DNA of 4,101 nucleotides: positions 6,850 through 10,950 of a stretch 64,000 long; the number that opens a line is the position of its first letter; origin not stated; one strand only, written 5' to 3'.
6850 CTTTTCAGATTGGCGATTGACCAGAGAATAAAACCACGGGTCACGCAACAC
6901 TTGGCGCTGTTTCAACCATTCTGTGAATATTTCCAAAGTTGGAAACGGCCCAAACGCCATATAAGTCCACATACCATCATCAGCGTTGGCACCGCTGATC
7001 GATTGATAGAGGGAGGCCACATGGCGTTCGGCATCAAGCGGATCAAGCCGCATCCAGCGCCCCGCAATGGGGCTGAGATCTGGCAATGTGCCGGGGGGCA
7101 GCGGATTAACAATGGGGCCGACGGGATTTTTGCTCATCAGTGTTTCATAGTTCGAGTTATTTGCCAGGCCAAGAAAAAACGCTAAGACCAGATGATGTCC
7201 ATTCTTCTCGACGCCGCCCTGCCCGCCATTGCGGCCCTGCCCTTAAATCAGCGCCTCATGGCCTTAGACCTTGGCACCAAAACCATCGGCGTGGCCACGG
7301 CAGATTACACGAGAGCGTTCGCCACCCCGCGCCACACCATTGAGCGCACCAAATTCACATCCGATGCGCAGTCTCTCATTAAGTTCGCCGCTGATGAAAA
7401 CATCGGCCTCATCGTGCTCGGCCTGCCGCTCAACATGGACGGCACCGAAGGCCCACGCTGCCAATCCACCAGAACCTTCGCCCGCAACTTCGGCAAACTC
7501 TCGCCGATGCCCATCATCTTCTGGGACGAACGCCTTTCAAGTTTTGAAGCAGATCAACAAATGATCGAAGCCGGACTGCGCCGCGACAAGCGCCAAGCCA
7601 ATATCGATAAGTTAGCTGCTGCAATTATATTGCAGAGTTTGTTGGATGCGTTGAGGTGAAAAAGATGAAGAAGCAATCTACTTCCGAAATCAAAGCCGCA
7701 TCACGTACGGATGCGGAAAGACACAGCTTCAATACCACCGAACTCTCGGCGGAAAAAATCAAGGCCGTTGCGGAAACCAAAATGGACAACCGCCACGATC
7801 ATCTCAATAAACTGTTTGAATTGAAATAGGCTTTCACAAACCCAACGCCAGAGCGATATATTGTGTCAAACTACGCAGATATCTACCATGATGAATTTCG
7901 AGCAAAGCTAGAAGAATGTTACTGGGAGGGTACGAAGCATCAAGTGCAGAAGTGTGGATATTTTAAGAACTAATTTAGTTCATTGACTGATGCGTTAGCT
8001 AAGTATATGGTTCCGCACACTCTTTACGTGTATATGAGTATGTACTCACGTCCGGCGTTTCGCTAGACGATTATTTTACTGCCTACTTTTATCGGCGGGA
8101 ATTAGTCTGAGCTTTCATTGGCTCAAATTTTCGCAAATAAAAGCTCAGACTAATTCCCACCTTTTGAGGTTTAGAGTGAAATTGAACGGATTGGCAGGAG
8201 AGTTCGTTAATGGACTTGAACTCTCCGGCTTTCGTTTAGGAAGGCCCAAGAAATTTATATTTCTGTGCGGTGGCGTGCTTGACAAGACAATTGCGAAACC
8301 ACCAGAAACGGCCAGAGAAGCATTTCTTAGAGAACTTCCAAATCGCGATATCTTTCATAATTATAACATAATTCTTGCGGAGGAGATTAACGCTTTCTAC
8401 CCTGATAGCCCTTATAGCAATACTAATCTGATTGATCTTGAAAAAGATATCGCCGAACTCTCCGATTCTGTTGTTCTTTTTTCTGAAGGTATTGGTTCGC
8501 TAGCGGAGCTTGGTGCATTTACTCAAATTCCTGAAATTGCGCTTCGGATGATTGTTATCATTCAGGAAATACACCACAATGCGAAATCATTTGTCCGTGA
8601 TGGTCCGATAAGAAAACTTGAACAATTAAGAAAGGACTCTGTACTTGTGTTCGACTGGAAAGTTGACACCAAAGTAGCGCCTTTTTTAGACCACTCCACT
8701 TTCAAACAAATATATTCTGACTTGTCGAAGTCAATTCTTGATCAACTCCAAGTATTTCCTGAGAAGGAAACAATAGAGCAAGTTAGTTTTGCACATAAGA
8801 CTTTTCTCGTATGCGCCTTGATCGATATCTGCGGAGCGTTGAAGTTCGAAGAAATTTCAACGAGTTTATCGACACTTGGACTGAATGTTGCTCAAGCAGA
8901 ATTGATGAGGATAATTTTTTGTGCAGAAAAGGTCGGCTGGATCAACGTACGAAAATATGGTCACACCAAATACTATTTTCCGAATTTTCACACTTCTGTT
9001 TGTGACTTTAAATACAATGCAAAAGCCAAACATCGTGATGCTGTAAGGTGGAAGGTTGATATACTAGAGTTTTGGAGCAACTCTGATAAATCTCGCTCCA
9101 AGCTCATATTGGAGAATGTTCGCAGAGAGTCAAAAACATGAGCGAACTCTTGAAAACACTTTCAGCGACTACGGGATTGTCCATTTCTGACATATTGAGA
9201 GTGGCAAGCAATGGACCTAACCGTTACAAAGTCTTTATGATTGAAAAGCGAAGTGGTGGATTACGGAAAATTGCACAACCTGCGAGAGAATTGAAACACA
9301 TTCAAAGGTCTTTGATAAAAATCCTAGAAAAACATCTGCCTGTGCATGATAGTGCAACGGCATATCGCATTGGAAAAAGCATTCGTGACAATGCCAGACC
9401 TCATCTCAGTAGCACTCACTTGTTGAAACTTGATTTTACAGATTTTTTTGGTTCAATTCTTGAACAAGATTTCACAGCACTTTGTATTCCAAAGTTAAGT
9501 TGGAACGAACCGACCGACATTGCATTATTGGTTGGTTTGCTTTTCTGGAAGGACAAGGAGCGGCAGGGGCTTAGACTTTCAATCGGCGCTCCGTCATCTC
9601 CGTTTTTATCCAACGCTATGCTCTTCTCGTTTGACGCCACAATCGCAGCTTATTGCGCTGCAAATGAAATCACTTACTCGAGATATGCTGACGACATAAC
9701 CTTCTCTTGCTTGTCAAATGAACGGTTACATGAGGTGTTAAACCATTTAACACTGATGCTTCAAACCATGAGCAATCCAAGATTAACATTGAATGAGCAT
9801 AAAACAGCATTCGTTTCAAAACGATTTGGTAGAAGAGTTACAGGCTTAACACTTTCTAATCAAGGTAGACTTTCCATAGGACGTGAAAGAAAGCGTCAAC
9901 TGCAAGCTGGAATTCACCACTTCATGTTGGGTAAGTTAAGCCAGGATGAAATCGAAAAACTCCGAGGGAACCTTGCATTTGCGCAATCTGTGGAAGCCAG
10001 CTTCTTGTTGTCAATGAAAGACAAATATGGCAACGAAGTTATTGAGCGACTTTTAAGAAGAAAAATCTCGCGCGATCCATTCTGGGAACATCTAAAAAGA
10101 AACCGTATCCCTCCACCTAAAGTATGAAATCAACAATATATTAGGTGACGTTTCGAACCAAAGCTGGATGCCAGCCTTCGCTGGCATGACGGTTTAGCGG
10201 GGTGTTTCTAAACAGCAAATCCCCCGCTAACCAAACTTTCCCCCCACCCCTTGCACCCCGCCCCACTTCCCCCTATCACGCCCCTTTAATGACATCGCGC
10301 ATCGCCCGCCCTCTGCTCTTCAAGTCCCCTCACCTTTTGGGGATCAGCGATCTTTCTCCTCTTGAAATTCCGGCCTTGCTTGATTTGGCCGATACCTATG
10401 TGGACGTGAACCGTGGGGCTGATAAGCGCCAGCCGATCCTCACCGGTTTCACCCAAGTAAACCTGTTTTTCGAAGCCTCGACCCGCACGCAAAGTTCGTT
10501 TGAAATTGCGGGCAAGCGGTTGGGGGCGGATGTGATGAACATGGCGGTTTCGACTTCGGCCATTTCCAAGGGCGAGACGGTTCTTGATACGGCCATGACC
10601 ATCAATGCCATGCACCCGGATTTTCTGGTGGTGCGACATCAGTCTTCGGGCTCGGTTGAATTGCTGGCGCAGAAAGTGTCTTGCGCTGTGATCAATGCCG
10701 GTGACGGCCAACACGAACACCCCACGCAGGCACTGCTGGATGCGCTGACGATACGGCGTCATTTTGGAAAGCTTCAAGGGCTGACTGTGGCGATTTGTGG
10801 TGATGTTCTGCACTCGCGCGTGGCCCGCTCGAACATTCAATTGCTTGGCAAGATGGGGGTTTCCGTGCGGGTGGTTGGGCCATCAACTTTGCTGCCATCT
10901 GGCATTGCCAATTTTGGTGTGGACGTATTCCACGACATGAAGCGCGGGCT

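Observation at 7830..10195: Two-gene retron-type defence module (NDT-like/wHTH effector + retron RT) inserted between ruvX and pyrB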

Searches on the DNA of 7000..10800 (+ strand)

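Call 7: search_rna_families(source=window, start=7000, end=10800, threshold=evalue, max_evalue=10, show_alignments=3)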
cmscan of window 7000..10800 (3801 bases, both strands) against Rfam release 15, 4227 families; matches with E-value up to 10: 8.
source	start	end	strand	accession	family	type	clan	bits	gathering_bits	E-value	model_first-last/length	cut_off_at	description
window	8093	8160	-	RF04255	MIR8001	Gene; miRNA;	-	34.2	90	0.00054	1-67/67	no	MIR8001 microRNA precursor family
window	8095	8162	+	RF04255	MIR8001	Gene; miRNA;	-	31.4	90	0.0029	1-67/67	no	MIR8001 microRNA precursor family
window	8095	8160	-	RF03224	MIR9560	Gene; miRNA;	-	25.5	74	0.069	17-79/96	no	MIR9560 microRNA precursor family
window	8079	8175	+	RF03224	MIR9560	Gene; miRNA;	-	25.4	74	0.076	1-96/96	no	MIR9560 microRNA precursor family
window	8094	8161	-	RF03313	mir-1468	Gene; miRNA;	-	24.7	95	0.14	1-86/86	no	mir-1468 microRNA precursor family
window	7736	7767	+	RF01100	PK-BYV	Cis-reg;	-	17.8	50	2.4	1-40/40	no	3'-terminal pseudoknot in BYV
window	10199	10242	+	RF01792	eiav_FSE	Cis-reg; frameshift_element;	-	14.4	40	6.1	1-35/35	no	ribosomal frameshift site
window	9942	10019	+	RF02172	RFPL3-AS1_2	Gene; lncRNA;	-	12.3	40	9.2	1-71/71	no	RFPL3 antisense RNA 1 conserved region 2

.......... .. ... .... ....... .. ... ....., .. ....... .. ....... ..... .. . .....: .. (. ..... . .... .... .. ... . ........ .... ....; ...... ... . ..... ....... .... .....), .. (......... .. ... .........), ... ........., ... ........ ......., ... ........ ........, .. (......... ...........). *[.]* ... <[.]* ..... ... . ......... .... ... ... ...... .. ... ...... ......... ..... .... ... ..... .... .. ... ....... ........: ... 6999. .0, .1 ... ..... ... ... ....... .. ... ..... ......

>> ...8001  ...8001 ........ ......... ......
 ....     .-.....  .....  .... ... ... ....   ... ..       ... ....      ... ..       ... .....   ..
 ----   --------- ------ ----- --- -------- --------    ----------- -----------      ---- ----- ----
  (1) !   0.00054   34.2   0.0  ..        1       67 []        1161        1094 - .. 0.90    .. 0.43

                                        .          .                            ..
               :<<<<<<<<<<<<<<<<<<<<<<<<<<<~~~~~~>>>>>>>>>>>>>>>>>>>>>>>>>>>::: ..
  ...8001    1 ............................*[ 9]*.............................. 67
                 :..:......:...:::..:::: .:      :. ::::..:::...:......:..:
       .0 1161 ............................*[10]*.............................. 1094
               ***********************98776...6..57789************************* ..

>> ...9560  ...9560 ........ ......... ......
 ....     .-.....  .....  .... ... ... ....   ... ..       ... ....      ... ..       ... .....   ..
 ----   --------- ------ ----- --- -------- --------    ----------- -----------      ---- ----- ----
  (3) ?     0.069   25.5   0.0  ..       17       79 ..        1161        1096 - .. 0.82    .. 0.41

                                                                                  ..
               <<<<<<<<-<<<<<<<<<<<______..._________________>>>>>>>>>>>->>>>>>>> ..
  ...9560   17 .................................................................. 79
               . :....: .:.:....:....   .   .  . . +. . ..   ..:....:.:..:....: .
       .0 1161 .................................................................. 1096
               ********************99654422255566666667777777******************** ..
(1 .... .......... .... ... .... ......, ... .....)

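Call 38: build_rna_model(alignment_id=A5, structure=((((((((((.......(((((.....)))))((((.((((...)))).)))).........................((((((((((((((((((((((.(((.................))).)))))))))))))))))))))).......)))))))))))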
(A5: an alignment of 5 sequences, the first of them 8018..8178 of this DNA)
Model R1 built from alignment A5 (5 sequences, 164 columns); structure: as given.
model positions 161; base pairs 48; branch points 2; effective number of sequences 1.1; information 0.591 bits per position. Calibrated on 0.2 Mb of random sequence (short: E-values are rough).
structure used (alignment columns):
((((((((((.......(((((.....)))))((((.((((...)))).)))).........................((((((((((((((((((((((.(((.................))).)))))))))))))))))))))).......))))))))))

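Call 40: search_with_rna_model(model_id=R1, sources=[window, L001, L002, L003, L004, L005, L006, L007, L008, L009, L010, L011, L012, L013, L014, L015, L016, L017, L018, L019, L020, L021, L022, L023, L024, L025, L026, L027, L028, L029, L030, L031, L032, L033, L034, L035, L036, L037, L038, L039, L040, L041, L042, L043, L044, L045, L046, L047, L048, L049, L050, L051, L052, L053, L054, L055, L056, L057, L058, L059, L060, L061, L062, L063, L064, L065, L066, L067, L068, L069, L070, L073, L074, L075, L119, L147, L184], max_evalue=1, make_alignment=true)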
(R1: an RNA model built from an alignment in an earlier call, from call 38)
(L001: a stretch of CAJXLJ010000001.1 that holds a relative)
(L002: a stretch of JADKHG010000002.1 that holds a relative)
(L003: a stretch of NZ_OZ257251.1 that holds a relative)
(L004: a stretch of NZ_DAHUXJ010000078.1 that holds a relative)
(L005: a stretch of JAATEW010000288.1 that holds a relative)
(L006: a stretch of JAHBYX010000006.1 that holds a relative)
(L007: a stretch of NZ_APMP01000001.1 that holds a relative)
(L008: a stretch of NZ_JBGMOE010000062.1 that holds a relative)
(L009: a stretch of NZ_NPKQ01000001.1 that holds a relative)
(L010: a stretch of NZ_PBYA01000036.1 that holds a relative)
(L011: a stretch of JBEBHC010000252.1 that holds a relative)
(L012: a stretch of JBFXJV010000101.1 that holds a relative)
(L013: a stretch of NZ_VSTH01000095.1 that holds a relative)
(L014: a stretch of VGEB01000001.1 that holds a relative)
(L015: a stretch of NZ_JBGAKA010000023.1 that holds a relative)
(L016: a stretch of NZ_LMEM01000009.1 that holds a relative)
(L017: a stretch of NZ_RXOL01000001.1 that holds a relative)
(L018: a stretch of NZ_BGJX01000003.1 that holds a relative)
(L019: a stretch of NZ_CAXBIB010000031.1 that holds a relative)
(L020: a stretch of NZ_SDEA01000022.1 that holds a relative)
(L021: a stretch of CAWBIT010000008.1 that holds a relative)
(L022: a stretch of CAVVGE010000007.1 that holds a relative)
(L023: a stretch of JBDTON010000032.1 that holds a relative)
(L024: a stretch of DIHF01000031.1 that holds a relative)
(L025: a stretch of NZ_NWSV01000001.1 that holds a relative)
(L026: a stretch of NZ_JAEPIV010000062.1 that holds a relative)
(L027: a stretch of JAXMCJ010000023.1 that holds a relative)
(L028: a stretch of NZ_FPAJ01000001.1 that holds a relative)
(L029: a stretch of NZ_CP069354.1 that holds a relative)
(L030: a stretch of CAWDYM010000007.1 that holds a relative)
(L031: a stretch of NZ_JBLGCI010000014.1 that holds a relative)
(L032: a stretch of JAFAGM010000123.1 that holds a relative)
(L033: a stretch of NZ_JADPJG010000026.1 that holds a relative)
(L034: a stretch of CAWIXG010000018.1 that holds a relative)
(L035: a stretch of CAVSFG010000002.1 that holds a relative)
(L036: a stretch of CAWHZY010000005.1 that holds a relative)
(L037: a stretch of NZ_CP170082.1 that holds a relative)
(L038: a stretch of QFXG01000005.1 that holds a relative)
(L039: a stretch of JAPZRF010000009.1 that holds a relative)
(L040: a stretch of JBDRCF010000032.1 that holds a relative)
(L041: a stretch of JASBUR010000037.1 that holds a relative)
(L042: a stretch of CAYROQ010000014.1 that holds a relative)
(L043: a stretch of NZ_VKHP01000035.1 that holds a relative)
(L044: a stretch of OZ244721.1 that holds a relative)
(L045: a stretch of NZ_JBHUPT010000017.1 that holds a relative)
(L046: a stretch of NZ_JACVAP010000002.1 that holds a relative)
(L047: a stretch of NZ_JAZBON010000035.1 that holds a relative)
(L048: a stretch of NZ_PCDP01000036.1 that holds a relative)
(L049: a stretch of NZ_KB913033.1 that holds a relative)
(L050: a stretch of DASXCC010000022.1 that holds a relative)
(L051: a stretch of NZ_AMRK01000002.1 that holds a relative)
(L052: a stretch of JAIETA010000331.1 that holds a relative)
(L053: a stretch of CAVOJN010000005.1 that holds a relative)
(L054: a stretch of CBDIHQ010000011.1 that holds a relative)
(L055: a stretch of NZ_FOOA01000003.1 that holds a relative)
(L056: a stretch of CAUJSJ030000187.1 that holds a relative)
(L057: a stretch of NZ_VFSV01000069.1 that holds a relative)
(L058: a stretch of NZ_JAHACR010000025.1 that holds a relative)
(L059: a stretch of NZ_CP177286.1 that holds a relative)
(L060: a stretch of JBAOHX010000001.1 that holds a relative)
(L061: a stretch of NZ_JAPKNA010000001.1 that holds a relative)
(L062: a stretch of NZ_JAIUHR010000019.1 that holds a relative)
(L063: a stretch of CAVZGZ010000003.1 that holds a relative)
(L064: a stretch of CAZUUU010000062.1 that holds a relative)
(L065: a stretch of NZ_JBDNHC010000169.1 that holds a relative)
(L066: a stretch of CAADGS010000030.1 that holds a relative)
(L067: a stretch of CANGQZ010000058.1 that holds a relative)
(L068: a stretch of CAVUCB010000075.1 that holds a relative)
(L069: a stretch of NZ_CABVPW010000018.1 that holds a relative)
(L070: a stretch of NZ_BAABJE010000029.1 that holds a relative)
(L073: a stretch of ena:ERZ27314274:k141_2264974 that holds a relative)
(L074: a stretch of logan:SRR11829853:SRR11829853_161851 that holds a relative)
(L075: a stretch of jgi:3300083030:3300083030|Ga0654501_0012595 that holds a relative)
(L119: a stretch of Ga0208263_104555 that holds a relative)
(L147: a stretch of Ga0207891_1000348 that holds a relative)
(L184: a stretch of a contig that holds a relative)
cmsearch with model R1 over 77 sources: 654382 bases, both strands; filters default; matches with E-value up to 1: 79.
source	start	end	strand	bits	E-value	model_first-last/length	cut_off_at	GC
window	8018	8178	+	186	8.7e-45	1-161/161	no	0.41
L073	491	651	+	183.6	3.6e-44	1-161/161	no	0.41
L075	3813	3973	+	165.5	1.6e-39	1-161/161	no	0.46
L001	3822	3982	+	162.3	1.1e-38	1-161/161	no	0.48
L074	253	411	+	162.2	1.2e-38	1-161/161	no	0.46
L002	3763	3926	+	108.4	8.3e-25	1-161/161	no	0.51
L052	3520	3705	+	101.6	4.5e-23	1-161/161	no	0.52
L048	3791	3972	+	89.7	5.1e-20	1-161/161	no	0.51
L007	3813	3985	+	87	2.6e-19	1-161/161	no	0.52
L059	3842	4013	+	85.7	5.5e-19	1-161/161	no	0.56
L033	3817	3988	+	84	1.6e-18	1-161/161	no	0.53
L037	3767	3947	+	83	2.8e-18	1-161/161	no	0.55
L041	3784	3964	+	80.8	1.1e-17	1-161/161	no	0.56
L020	3845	4016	+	80.5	1.2e-17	1-161/161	no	0.59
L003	3813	3985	+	80.4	1.3e-17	1-161/161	no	0.53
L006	3785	3973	+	79.8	1.9e-17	1-161/161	no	0.55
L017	3791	3970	+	79.4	2.4e-17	1-161/161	no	0.54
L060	3764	3951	+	77.9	5.8e-17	1-161/161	no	0.53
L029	3773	3968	+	77.9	5.8e-17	1-161/161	no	0.53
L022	3783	3976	+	77.6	6.9e-17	1-161/161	no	0.64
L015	3786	3977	+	77.5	7e-17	1-161/161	no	0.54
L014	3801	3978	+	76.7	1.2e-16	1-161/161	no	0.56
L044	3790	3970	+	76.6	1.2e-16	1-161/161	no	0.58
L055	3765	3953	+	75.4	2.6e-16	1-161/161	no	0.52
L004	3821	3985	+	73.8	6.5e-16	1-161/161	no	0.54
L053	3769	3935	+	73.7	6.9e-16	1-161/161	no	0.53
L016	3793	3972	+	71.5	2.6e-15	1-161/161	no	0.57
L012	3801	3978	+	71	3.4e-15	1-161/161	no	0.57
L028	3748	3919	+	70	6e-15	1-161/161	no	0.54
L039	3774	3958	+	68.9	1.2e-14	1-161/161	no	0.56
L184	1564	1736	-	68.7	1.3e-14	1-161/161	no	0.57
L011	1034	1226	+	68.3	1.6e-14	1-161/161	no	0.55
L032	3788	3973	+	68.3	1.7e-14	1-161/161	no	0.57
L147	90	252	+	67.8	2.2e-14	1-161/161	no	0.52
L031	3831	4015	+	67.4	2.8e-14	1-161/161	no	0.57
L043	3775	3965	+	66.7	4.2e-14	1-161/161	no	0.54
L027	3782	3971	+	66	6.4e-14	1-161/161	no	0.57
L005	3812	3985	+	65.9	7.1e-14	1-161/161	no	0.53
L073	552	716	-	65.4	9.6e-14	1-161/161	no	0.42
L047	3792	3968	+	64.9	1.3e-13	1-161/161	no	0.56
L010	3894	4067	+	63.6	2.8e-13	1-161/161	no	0.53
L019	44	217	+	62.9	4.1e-13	1-161/161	no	0.54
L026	3829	3993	+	62.3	6e-13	1-161/161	no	0.55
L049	3792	3960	+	61.9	7.5e-13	1-161/161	no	0.43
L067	3837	4019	+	61.6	8.8e-13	1-161/161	no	0.56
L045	3791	3956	+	61.5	9.2e-13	1-161/161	no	0.55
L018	3827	3993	+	61.4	1e-12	1-161/161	no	0.59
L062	3797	3984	+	61.2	1.1e-12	1-161/161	no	0.55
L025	3827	3994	+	61.1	1.2e-12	1-161/161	no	0.52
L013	3821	3990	+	60.5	1.7e-12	1-161/161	no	0.52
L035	3798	3983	+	59.3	3.5e-12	1-161/161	no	0.55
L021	3775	3954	+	59.2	3.8e-12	1-161/161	no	0.56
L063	3839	4007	+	59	4.2e-12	1-161/161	no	0.53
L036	88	267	+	57.1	1.3e-11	1-161/161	no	0.56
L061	3766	3935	+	57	1.4e-11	1-161/161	no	0.47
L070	3053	3193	+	56.8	1.5e-11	1-161/161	no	0.55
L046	3763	3921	+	54.7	5.2e-11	1-161/161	no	0.57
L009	3819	3984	+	53.5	1.1e-10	1-161/161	no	0.56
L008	3811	3967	+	52.9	1.5e-10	1-161/161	no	0.53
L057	3783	3943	+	52.8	1.6e-10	1-161/161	no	0.47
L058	1677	1845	+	52.8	1.6e-10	1-161/161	no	0.53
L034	3759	3933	+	52.3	2.2e-10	1-161/161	no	0.59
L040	3726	3906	+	51.4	3.8e-10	1-161/161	no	0.43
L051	3788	3953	+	50.8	5.3e-10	1-161/161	no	0.46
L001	3897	3977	-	50.6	6e-10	65-144/161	no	0.52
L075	3890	3956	-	49.4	1.2e-09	77-144/161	no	0.51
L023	1175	1357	+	49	1.6e-09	1-161/161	no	0.56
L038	3728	3909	+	48.6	1.9e-09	1-161/161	no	0.4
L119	2222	2362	-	48.5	2.2e-09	1-161/161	no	0.42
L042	1675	1855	+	47.6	3.5e-09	1-161/161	no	0.45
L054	3828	3994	+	43.7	3.6e-08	1-161/161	no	0.54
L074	331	410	-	43.5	4e-08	61-144/161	no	0.5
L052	3608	3700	-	42.9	5.7e-08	65-144/161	no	0.56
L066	1343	1484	+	42.4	7.6e-08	1-161/161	no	0.43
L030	3819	3992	+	39.7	3.9e-07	1-161/161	no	0.63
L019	122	211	-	38.5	8e-07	65-144/161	no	0.54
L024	3047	3133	+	28.3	0.00033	1-161/161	no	0.38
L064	3839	3978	+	18.7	0.099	1-161/161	no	0.57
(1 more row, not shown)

Alignment A6: 79 matches aligned to the model, 286 columns, each read 5' to 3' on its own strand. Consensus structure (alignment columns), stored with it:
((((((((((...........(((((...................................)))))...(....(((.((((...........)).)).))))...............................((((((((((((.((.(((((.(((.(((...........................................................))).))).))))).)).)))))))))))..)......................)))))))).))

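Call 55: search_with_rna_model(model_id=R1, source=L197, max_evalue=10, filters=off, show_alignments=1)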
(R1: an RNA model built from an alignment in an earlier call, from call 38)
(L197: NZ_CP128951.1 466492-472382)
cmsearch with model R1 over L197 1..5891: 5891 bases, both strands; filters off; matches with E-value up to 10: 33.
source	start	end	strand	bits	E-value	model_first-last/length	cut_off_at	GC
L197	2260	2432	+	54.9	4.2e-13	1-161/161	no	0.47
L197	2256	2339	-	15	0.0078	1-161/161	no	0.46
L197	2350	2404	-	11.5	0.062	81-140/161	no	0.45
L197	651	685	+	9.2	0.25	1-161/161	no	0.4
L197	3800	3826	+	7.8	0.57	1-161/161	no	0.19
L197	3800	3826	-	7.7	0.6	1-161/161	no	0.19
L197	4183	4222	+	6.6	1.1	1-161/161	no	0.38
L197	4138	4176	-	5.9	1.7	1-161/161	no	0.33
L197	651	685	-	5.4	2.3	1-161/161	no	0.4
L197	4067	4116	+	5.3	2.4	1-161/161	no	0.32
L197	4067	4116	-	5.3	2.5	1-161/161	no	0.32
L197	4765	4904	-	5.3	2.5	1-161/161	no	0.46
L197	3019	3065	-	5.1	2.7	1-161/161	no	0.26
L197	3866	3997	-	5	2.9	1-161/161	no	0.36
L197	1968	2038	+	4.6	3.6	1-161/161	no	0.42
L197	2526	2548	+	4.5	3.8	1-161/161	no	0.22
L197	1874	1898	+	4.4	4.1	1-161/161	no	0.52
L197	3956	3978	+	4.4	4.1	1-161/161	no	0.3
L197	5832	5874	+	4.4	4.1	1-161/161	no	0.51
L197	4594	4636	+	4.4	4.3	1-161/161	no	0.21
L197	1875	1897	-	4.3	4.4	1-161/161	no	0.57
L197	2910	2960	+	4.1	5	1-161/161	no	0.29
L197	3856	3894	+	4.1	5.1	1-161/161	no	0.26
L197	2526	2548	-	3.9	5.5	1-161/161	no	0.22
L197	4229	4301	+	3.8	5.8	1-161/161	no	0.29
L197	321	372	-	3.8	6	1-161/161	no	0.54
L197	2450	2474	+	3.7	6.3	1-161/161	no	0.52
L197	2921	2991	-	3.5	7.1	1-161/161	no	0.37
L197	794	862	-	3.4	7.3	1-161/161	no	0.41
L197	4397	4425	-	3.4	7.4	1-161/161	no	0.24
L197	1544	1575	+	3.1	8.8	1-161/161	no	0.41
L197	5073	5087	+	3.1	8.9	35-49/161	no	0.27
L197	1671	1710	-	3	9.3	1-161/161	no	0.47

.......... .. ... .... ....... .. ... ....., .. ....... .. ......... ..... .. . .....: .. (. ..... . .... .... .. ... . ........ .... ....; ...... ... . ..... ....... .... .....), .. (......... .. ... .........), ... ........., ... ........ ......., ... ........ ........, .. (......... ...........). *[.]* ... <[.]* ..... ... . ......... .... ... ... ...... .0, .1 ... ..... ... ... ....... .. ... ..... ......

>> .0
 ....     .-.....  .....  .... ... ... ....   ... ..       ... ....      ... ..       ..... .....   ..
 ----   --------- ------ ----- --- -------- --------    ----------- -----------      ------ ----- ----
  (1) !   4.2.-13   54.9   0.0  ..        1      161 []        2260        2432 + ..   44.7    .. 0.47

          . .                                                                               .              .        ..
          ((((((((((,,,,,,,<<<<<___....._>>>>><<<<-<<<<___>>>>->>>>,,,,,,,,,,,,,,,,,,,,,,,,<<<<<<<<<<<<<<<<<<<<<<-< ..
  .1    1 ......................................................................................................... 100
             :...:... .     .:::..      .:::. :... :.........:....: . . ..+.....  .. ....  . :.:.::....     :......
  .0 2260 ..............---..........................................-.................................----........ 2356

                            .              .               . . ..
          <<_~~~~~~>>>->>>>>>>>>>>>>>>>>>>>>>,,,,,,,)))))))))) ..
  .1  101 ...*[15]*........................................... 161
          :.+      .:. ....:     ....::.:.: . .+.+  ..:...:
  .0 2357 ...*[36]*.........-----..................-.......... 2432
